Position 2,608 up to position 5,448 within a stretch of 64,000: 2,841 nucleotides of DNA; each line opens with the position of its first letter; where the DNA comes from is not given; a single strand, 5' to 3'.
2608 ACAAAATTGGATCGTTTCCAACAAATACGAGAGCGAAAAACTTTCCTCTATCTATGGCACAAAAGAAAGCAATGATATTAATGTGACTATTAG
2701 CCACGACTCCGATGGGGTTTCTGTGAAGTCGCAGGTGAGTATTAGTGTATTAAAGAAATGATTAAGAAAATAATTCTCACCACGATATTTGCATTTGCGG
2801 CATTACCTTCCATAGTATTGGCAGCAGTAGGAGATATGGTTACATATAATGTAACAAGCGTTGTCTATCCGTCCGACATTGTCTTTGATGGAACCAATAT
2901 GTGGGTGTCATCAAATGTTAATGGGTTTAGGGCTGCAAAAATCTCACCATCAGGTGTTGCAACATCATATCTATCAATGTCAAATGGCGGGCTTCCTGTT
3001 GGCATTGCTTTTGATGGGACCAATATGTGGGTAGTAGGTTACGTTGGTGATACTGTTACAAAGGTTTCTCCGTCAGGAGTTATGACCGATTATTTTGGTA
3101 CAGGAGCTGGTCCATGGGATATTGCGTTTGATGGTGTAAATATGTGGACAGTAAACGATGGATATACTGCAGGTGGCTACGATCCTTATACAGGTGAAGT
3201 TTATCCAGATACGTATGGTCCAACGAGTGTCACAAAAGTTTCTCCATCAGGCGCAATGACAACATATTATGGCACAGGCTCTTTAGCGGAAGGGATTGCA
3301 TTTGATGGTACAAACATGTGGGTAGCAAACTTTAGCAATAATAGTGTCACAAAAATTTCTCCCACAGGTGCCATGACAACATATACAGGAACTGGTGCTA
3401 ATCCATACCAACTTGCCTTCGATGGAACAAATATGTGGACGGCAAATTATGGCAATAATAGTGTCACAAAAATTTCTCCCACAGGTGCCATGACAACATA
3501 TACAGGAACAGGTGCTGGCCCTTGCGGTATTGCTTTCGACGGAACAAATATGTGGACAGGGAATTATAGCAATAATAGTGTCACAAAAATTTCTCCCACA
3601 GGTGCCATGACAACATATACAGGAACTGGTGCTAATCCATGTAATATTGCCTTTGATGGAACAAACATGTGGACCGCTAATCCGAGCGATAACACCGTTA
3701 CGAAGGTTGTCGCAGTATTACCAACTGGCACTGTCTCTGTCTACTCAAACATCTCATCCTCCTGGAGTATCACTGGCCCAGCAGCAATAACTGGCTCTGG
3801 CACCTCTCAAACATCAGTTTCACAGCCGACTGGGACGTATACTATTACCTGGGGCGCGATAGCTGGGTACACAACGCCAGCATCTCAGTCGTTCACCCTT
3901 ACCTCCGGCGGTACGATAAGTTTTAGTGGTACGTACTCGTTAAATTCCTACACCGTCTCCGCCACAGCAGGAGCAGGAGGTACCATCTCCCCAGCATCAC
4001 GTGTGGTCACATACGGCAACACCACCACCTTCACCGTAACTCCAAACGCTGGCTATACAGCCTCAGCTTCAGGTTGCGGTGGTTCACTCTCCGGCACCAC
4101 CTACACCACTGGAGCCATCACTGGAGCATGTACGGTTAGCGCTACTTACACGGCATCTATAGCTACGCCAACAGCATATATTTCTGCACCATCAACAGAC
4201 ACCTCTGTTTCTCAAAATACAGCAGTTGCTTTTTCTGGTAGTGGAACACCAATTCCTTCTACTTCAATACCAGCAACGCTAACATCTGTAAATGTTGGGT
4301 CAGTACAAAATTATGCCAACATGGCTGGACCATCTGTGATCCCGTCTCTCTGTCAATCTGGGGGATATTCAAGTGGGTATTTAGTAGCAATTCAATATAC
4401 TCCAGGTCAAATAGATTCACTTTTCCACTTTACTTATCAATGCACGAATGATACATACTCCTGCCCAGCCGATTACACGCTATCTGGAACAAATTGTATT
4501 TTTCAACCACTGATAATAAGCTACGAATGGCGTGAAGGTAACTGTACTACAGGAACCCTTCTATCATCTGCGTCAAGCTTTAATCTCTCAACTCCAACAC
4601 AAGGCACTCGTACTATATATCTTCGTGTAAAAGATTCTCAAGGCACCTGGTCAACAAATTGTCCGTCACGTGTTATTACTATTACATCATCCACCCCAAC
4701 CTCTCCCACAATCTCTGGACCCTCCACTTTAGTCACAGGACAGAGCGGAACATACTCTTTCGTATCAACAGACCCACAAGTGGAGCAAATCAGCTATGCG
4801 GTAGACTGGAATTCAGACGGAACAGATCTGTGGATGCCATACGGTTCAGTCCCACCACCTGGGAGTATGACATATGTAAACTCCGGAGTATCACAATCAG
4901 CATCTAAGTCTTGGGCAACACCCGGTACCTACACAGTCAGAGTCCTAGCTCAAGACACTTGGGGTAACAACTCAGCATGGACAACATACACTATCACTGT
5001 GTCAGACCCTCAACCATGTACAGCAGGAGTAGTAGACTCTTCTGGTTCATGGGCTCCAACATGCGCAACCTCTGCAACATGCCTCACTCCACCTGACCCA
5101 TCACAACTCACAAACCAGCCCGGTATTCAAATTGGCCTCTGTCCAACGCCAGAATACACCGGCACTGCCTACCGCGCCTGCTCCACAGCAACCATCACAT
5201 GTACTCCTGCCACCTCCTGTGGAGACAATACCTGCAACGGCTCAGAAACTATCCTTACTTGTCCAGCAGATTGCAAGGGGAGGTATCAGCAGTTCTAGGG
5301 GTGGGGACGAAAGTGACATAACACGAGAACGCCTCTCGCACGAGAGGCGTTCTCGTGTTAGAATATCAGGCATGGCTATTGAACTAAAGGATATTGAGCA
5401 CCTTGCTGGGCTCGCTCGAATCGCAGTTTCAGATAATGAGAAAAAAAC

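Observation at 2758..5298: Vgb-like beta-propeller surface protein with three near-identical 120-bp tandem repeats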

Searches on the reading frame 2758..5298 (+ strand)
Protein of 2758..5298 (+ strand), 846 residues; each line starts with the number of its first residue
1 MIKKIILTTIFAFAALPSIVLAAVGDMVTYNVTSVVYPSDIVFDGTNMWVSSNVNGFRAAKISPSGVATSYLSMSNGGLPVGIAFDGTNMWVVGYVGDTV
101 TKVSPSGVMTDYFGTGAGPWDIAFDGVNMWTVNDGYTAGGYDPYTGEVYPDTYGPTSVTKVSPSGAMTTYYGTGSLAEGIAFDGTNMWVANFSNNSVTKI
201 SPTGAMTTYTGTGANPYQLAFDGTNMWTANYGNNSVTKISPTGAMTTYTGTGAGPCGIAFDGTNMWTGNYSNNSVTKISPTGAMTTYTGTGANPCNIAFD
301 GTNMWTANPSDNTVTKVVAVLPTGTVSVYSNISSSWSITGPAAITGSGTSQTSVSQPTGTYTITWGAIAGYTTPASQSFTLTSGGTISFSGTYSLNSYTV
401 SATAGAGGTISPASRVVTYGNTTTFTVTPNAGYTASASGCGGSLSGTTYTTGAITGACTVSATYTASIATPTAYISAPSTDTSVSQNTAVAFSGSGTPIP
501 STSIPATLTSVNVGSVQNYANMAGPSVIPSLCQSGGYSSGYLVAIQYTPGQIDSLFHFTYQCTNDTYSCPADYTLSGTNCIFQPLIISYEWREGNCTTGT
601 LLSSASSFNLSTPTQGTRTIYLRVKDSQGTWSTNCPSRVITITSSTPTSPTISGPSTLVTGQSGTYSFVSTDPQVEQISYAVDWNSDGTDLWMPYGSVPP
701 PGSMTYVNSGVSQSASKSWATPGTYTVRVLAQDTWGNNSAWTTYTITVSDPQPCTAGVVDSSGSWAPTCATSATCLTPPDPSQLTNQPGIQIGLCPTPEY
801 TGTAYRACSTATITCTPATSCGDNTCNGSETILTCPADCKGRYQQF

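Call 4: search_protein_families(library=pfam, proteins=[window:2758-5295:+], max_evalue=1)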
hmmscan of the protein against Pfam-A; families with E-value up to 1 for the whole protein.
window:2758-5295:+ (846 aa): 6 families
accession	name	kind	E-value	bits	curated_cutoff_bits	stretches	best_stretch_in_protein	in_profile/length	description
PF06632.17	XRCC4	-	0.0019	18.6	26.2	0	260-279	21-40/102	XRCC4 N-terminal domain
PF15025.12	C5orf34-like_N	-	0.0042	17.5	27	0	190-212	11-33/70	C5orf34-like, N-terminal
PF18911.6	PKD_4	-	0.0057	17.1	27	1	711-748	48-85/85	PKD domain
PF07495.19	Y_Y_Y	-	0.015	15.6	26.6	0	721-748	36-64/65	Y_Y_Y domain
PF18981.6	InlK_D3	-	0.087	13.4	25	1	720-748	47-75/75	Internalin K domain (D3/D4)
PF05430.17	Methyltransf_30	-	0.47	10.8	22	0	186-213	66-93/124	S-adenosyl-L-methionine-dependent methyltransferase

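Call 9: search_protein_families(library=ncbifam, proteins=[window:2758-5295:+], max_evalue=1)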
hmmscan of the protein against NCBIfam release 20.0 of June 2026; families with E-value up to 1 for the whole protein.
window:2758-5295:+ (846 aa): 3 families
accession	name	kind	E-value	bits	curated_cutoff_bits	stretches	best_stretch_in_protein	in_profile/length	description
NF033932.1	LapB_rpt_80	domain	0.018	15.3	45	1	723-753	1-32/83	LapB repeat-containing protein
NF047446.1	barrel_OmpL47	domain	0.064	13.7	40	1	720-748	40-68/68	OmpL47-type beta-barrel domain-containing protein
NF033855.1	tRNA_MNMC2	equivalog_domain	0.94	9.3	136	0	186-214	151-179/209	tRNA (5-methylaminomethyl-2-thiouridine)(34)-methyltransferase MnmC2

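Call 10: find_homologous_proteins(query=window:2758-5295:+, max_evalue=0.001)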
Query window:2758-5295:+ (846 aa): 615 proteins with E <= 0.001 among 8000 candidates; the best 120 are listed.
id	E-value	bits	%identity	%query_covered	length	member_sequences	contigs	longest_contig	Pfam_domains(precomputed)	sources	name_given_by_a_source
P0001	0.0e+0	1299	100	71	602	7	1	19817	-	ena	-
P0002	0.0e+0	1059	83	46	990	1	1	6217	-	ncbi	ncbi:MAG: hypothetical protein WBC83_03520 [Minisyncoccia bacterium]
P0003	4.8e-191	655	61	35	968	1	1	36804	PF12733.14,PF10282.16,PF25077.2,PF08450.19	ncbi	ncbi:MAG: cadherin-like beta sandwich domain-containing protein, partial [Patescibacteria group bact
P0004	1.4e-174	601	32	32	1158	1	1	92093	PF18998.7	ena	-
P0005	4.9e-141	490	49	33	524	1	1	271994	PF24684.2,PF19078.7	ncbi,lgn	ncbi:MAG: Ig-like domain-containing protein [bacterium]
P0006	2.2e-140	488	37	34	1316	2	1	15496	PF21959.3,PF23278.2,PF21783.3,PF01436.28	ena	-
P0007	2.0e-133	465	70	11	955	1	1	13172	PF01839.30,PF13517.13,PF18998.7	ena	-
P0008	4.0e-133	464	42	11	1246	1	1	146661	PF17978.8,PF18998.7,PF00144.30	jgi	jgi:hypothetical protein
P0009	1.2e-132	462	59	9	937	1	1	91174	PF17978.8,PF18998.7,PF01436.28,PF25021.2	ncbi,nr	ncbi:MAG: hypothetical protein HQK99_03760 [Nitrospirae bacterium]|nr:hypothetical protein [Nitrospi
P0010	3.0e-131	457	62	9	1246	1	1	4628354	PF17978.8,PF18998.7,PF00144.30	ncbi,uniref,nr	ncbi:InlB B-repeat-containing protein [Rheinheimera mangrovi]|uniref:InlB B-repeat-containing protei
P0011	2.6e-129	451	55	28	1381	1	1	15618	PF17802.8,PF13620.13,PF22904.4,PF17210.10,PF19078.7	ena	-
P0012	4.9e-128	447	53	46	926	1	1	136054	PF10282.16,PF24684.2,PF01436.28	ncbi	-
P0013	8.6e-128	446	51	33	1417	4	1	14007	PF06632.18,PF13620.13,PF19078.7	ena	-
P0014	4.6e-127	444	43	18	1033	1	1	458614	PF07603.18,PF18998.7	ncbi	-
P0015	4.0e-122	427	46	17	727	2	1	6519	PF18998.7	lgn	-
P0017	5.6e-118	414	66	34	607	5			PF07705.18,PF24684.2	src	-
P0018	1.2e-117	412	56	28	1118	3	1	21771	PF22352.3,PF07705.18,PF24684.2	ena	-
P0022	6.5e-111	390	49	35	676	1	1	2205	PF07963.18,PF24684.2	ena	-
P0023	5.6e-110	387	58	33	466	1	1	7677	PF26696.1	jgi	jgi:hypothetical protein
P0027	2.2e-103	365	53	33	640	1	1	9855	PF24684.2,PF01471.24,PF19078.7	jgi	jgi:hypothetical protein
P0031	1.0e-95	340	47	38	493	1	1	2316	PF24684.2,PF19078.7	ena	-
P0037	1.3e-90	323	55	33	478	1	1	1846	PF07963.18,PF24684.2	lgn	-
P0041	2.9e-88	315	52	31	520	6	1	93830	PF24684.2,PF19078.7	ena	-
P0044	2.9e-85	305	51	33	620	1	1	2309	PF24684.2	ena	-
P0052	5.8e-81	291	48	37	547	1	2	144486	PF24684.2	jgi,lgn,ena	jgi:hypothetical protein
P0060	6.6e-75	271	50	36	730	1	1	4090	PF24684.2,PF01471.24,PF19078.7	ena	-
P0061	6.9e-75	271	51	35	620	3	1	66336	PF24684.2,PF19078.7,PF08450.19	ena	-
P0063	3.1e-74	269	51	33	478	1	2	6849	PF07963.18,PF24684.2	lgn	-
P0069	7.7e-72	261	47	35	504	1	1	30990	PF07963.18,PF24684.2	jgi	jgi:prepilin-type N-terminal cleavage/methylation domain-containing protein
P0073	4.2e-71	258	51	30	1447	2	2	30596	PF11999.14,PF27067.1,PF24684.2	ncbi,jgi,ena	jgi:hypothetical protein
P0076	2.7e-70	256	49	28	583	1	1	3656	PF16410.11,PF24684.2,PF08450.19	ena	-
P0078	4.1e-70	255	38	34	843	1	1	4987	PF24684.2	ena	-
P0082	4.9e-69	252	49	34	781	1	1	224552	PF24684.2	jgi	jgi:PGF-pre-PGF domain-containing protein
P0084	7.6e-69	251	51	35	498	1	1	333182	PF07963.18,PF24684.2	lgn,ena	-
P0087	3.4e-68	249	50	34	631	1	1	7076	PF07963.18,PF24684.2,PF08450.19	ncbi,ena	-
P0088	1.3e-67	247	48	28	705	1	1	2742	PF24684.2,PF01471.24,PF19078.7,PF08450.19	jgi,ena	jgi:hypothetical protein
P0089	1.4e-67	247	46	33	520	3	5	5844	PF24684.2,PF19078.7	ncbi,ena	-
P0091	2.6e-67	246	55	27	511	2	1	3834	PF24684.2,PF19078.7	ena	-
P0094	1.2e-65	240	47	38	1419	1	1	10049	PF24684.2,PF08450.19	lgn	-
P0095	1.3e-65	240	45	42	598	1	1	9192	PF24684.2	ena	-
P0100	4.2e-64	235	45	29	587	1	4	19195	PF24684.2,PF01471.24,PF19078.7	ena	-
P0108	6.6e-61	225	49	28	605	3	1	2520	PF24684.2,PF01471.24,PF19078.7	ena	-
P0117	7.4e-58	215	46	33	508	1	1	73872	PF07963.18,PF24684.2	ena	-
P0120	3.5e-56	209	37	30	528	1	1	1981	PF21158.4,PF10282.16,PF24684.2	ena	-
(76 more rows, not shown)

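Call 11: search_protein_families(library=pfam, proteins=[P0002, P0003, P0005, P0012, P0017, P0023, P0022], max_evalue=0.01)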
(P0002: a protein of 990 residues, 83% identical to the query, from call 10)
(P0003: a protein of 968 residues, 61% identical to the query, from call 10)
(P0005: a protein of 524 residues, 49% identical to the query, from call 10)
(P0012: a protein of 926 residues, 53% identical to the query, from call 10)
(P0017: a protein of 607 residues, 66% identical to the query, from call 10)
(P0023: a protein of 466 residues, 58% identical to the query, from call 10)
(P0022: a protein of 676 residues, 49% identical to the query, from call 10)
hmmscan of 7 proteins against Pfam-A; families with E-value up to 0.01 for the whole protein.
P0002 (990 aa): 1 family
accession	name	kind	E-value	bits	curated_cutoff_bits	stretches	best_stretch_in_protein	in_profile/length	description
PF15025.12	C5orf34-like_N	-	0.0072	16.8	27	0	190-211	11-32/70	C5orf34-like, N-terminal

P0003 (968 aa): 7 families
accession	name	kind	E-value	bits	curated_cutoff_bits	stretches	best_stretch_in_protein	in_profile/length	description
PF12733.13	Cadherin-like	-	2e-50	169.6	24.2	3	416-504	1-86/89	Cadherin-like beta sandwich domain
PF08450.18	SGL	-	6.5e-13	49.3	26.3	0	919-957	132-170/246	SMP-30/Gluconolactonase/LRE-like region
PF25077.1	DUF7800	-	2.3e-08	34.5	27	0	488-538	31-81/89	Domain of unknown function (DUF7800)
PF10282.15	Lactonase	-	8.3e-06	25.7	21.7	0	927-955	149-177/344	Lactonase, 7-bladed beta-propeller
PF01436.27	NHL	-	0.00025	21.4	20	1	920-948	1-28/28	NHL repeat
PF09136.16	Glucodextran_B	-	0.00042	20.6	27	0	440-496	11-72/83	Glucodextranase, domain B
PF00659.24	POLO_box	-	0.00045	20.6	23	0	607-635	20-48/61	POLO box duplicated region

P0005 (524 aa): 3 families
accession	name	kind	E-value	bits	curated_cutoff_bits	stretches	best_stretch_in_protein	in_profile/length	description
PF24684.1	Vgb_lyase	-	3.6e-20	72.4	50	1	127-357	24-270/290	Virginiamycin B lyase family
PF19078.6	Big_12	-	4.6e-19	69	27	1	29-105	3-80/102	Bacterial Ig-like domain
PF04385.20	FAINT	-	0.0071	16.8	20.7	0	318-340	38-60/78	Domain of unknown function, DUF529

P0012 (926 aa): 7 families
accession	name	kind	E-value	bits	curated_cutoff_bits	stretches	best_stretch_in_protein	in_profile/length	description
PF24684.1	Vgb_lyase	-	5.5e-23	81.6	50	2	90-315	21-257/290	Virginiamycin B lyase family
PF01436.27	NHL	-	8.1e-09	35.5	20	0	514-538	3-26/28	NHL repeat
PF10282.15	Lactonase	-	5.1e-07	29.7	21.7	0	639-713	239-318/344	Lactonase, 7-bladed beta-propeller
PF03958.22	Secretin_N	-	3.7e-05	24.3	28.2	0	598-628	26-55/69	Bacterial type II/III secretion system short domain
PF02368.24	Big_2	-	0.00071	19.9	22.8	1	815-857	25-65/79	Bacterial Ig-like domain (group 2)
PF25174.1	Beta-prop_THOC3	-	0.0023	17.4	305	0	606-711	51-154/272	THOC3 beta-propeller domain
PF23763.2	Beta-barrel_GLAA-B_I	-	0.0038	17.8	28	0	427-454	43-71/95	GLAA-B beta-barrel domain I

P0017 (607 aa): 3 families
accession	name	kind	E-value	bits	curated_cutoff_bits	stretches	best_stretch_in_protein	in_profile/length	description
PF24684.1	Vgb_lyase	-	2.4e-15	56.6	50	1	206-419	66-285/290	Virginiamycin B lyase family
PF07705.17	CARDB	-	1.3e-06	29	22.7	1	495-606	3-100/101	CARDB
PF08450.18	SGL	-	4.1e-05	23.7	26.3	0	372-412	196-237/246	SMP-30/Gluconolactonase/LRE-like region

P0023 (466 aa): 0 families

P0022 (676 aa): 3 families
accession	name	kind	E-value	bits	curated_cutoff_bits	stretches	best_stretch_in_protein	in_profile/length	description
PF24684.1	Vgb_lyase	-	5.3e-20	71.8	50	2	267-474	66-282/290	Virginiamycin B lyase family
PF07963.17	N_methyl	-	9.6e-08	31.7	21.2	1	16-39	3-26/27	Prokaryotic N-terminal methylation motif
PF22701.2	Mala_s_1-like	-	0.00066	19.9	27.5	0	437-476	109-149/195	Mal s 1 allergenic protein-like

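Call 20: find_encoding_contigs(protein=P0002, flank=6000, max_places=3)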
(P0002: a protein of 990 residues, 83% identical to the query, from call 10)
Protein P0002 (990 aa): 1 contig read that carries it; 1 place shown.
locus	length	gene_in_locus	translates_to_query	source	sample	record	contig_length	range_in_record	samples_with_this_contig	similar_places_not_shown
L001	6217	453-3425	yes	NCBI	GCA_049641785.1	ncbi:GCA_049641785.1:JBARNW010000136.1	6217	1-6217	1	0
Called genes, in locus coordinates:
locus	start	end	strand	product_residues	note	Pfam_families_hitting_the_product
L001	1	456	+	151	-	?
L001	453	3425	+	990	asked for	-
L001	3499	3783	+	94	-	PF02686:GatC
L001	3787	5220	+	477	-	PF01425:Amidase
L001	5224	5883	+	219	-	-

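Call 21: find_encoding_contigs(protein=P0001, flank=6000, max_places=4)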
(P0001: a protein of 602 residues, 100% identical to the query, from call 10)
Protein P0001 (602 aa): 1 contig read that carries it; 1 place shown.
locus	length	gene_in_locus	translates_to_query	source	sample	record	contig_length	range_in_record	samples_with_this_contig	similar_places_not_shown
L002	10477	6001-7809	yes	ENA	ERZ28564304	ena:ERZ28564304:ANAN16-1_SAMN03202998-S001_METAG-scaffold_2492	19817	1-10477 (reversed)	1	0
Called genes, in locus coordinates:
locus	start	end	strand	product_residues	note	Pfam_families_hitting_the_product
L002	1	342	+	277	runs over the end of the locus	PF06750:A24_N_bact, PF01478:Peptidase_A24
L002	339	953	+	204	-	PF07963:N_methyl (faint)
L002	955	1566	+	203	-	PF07963:N_methyl (weak)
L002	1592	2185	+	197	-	PF07963:N_methyl (weak)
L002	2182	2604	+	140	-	-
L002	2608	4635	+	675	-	PF22745:Nlig-Ia, PF01653:DNA_ligase_aden, PF03120:OB_DNA_ligase, PF14520:HHH_5 (faint), PF12826:HHH_2, PF00533:BRCT, PF12738:PTCB-BRCT (faint)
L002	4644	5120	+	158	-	PF27226:AF_1845 (faint)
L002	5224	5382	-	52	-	-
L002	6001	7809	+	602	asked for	-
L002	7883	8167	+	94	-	PF02686:GatC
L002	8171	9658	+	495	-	PF01425:Amidase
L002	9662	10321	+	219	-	-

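Call 51: find_encoding_contigs(protein=P0069, flank=7000, max_places=2)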
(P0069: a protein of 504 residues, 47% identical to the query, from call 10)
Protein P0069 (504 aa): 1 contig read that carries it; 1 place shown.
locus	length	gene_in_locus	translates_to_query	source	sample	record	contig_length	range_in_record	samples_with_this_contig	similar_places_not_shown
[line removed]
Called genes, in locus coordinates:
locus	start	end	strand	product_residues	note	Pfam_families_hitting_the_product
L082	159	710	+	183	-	PF07963:N_methyl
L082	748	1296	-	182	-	-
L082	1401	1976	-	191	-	-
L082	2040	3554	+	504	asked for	PF07963:N_methyl, PF24684:Vgb_lyase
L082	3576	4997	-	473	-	-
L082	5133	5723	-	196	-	-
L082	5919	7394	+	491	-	-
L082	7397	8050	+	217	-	-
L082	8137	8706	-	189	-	PF07963:N_methyl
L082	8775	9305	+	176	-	PF01923:Cob_adeno_trans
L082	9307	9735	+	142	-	-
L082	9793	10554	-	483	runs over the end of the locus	-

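Call 52: find_encoding_contigs(protein=P0084, flank=7000, max_places=2)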
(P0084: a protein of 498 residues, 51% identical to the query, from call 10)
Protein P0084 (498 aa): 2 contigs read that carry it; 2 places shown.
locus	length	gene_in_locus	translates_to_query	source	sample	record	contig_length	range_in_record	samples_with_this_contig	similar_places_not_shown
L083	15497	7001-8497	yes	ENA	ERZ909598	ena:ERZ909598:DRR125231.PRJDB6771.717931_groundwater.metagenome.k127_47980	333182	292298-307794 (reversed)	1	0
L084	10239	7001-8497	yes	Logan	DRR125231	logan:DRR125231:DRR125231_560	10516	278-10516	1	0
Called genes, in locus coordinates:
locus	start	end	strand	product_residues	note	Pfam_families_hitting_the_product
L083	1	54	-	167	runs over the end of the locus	PF03891:DUF333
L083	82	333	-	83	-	-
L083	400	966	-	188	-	-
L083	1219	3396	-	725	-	PF17191:RecG_wedge, PF01336:tRNA_anti-codon (weak), PF00270:DEAD, PF04851:ResIII, PF00271:Helicase_C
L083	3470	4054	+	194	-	PF07963:N_methyl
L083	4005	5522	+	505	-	-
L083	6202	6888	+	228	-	-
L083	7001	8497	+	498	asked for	PF07963:N_methyl, PF24684:Vgb_lyase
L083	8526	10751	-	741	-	PF00004:AAA, PF17862:AAA_lid_3, PF01434:Peptidase_M41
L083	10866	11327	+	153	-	-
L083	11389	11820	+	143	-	-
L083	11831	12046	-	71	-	-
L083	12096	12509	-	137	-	-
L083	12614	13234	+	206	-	PF01966:HD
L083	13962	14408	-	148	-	PF01668:SmpB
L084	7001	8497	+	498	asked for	PF07963:N_methyl, PF24684:Vgb_lyase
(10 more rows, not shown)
